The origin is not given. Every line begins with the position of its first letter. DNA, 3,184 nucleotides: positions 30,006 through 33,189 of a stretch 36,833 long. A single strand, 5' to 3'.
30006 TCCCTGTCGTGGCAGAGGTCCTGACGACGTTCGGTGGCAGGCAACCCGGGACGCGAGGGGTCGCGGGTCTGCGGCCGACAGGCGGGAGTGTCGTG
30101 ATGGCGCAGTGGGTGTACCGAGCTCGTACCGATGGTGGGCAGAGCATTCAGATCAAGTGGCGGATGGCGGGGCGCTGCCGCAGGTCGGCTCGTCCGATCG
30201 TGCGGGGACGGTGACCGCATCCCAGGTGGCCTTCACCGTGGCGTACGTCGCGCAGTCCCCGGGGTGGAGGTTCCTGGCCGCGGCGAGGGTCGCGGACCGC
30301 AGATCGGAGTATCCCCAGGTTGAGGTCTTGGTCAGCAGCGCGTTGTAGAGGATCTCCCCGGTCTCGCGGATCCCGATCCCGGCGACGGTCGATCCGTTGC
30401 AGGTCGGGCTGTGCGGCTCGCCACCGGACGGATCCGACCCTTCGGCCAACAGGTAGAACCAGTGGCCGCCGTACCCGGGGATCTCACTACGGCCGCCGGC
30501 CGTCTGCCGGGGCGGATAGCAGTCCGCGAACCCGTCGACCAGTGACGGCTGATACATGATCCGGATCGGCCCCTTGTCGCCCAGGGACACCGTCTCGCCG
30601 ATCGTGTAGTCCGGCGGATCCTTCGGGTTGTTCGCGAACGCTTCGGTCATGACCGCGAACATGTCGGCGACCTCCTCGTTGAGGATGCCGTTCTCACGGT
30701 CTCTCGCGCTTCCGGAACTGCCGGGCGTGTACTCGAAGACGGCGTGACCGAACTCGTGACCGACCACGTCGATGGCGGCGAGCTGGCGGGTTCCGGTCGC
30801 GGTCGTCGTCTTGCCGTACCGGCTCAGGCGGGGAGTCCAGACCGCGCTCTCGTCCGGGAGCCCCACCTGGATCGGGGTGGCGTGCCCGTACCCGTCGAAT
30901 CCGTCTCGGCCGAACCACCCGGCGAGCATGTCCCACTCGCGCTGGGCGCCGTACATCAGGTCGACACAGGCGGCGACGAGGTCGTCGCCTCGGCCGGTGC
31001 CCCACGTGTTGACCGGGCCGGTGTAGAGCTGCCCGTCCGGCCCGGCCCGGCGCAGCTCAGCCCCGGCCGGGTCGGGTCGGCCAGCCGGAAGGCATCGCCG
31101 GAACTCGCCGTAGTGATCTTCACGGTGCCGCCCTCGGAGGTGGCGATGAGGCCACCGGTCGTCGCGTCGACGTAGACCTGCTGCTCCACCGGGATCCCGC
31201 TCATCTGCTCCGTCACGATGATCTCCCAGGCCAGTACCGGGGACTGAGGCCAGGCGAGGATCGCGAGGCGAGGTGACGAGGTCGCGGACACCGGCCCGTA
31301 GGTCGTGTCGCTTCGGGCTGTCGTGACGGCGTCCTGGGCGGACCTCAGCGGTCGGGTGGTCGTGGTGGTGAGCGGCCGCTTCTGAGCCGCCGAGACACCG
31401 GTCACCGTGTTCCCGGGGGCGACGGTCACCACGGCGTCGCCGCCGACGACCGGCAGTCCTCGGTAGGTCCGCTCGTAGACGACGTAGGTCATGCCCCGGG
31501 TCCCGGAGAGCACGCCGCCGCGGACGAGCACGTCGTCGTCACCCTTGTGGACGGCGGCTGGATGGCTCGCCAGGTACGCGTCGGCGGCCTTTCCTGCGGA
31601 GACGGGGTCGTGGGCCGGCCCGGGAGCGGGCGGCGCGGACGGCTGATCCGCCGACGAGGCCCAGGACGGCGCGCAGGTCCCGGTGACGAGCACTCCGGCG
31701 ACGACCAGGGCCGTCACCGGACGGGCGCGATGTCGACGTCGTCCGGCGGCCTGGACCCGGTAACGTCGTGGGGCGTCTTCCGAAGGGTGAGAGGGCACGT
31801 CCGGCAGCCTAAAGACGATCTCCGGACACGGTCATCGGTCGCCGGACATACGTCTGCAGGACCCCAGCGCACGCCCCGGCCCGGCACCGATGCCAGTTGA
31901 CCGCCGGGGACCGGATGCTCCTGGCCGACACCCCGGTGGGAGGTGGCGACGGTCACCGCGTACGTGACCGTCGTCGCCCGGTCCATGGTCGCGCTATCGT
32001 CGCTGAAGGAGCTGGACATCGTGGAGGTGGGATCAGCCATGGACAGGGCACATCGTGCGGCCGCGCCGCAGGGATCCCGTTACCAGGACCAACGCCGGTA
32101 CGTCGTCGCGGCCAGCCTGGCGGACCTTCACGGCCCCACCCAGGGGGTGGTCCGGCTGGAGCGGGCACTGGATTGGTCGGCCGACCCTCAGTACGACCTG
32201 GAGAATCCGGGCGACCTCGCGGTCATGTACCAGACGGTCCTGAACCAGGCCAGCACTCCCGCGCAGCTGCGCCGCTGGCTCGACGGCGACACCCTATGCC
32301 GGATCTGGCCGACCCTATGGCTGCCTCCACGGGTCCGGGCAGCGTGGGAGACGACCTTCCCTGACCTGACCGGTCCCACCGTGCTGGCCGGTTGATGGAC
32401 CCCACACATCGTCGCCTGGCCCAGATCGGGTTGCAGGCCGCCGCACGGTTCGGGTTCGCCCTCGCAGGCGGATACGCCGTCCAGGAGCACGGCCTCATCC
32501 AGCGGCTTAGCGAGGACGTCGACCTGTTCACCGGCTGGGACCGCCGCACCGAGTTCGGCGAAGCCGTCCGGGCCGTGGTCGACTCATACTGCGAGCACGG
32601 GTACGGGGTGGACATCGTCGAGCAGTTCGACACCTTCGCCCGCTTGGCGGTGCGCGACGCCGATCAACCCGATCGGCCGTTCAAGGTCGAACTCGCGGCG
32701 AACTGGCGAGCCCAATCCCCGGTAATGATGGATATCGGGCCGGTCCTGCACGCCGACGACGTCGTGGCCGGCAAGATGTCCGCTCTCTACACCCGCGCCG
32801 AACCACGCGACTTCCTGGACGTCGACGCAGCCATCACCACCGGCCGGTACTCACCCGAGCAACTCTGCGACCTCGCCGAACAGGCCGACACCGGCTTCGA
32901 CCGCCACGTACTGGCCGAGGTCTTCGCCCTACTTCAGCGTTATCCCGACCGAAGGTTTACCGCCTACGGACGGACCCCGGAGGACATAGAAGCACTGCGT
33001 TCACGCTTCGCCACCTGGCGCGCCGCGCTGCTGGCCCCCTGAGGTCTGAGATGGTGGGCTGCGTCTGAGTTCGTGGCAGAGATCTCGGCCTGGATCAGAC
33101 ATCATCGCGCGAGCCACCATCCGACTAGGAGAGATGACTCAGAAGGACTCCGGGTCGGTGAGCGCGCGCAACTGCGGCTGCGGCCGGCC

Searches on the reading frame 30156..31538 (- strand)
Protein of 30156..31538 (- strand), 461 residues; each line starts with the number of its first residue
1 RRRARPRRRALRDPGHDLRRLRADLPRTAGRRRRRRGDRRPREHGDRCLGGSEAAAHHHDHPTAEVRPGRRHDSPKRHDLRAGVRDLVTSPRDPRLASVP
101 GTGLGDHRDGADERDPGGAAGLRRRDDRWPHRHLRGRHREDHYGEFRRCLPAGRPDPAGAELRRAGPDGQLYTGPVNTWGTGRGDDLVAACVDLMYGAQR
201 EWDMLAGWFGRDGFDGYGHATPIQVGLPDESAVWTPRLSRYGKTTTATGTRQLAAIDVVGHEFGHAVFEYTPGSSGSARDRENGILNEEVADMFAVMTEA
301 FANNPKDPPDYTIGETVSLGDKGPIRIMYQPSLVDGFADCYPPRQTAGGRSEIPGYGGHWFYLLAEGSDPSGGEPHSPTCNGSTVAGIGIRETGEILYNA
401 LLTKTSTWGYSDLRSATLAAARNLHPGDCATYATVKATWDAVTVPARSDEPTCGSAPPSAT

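Call 10: search_protein_families(library=pfam, proteins=[window:30156-31538:-], max_evalue=0.01)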
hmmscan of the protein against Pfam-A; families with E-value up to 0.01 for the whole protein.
window:30156-31538:- (461 aa): 2 families
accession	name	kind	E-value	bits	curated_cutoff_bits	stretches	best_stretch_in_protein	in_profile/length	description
PF02868.21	Peptidase_M4_C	-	6.9e-22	78.5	24.4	1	281-444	7-165/165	Thermolysin metallopeptidase, alpha-helical domain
PF01447.24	Peptidase_M4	-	1.5e-18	68.1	22.4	1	168-269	46-145/145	Thermolysin metallopeptidase, catalytic domain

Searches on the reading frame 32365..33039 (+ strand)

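Call 10: search_protein_families(library=pfam, proteins=[window:32365-33039:+], max_evalue=0.01)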
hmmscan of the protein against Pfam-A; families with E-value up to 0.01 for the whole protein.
window:32365-33039:+ (225 aa): 1 family
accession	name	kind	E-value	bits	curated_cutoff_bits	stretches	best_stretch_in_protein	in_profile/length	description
PF08843.17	AbiEii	-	6e-16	59.5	22.5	1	31-187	15-192/238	Nucleotidyl transferase AbiEii toxin, Type IV TA system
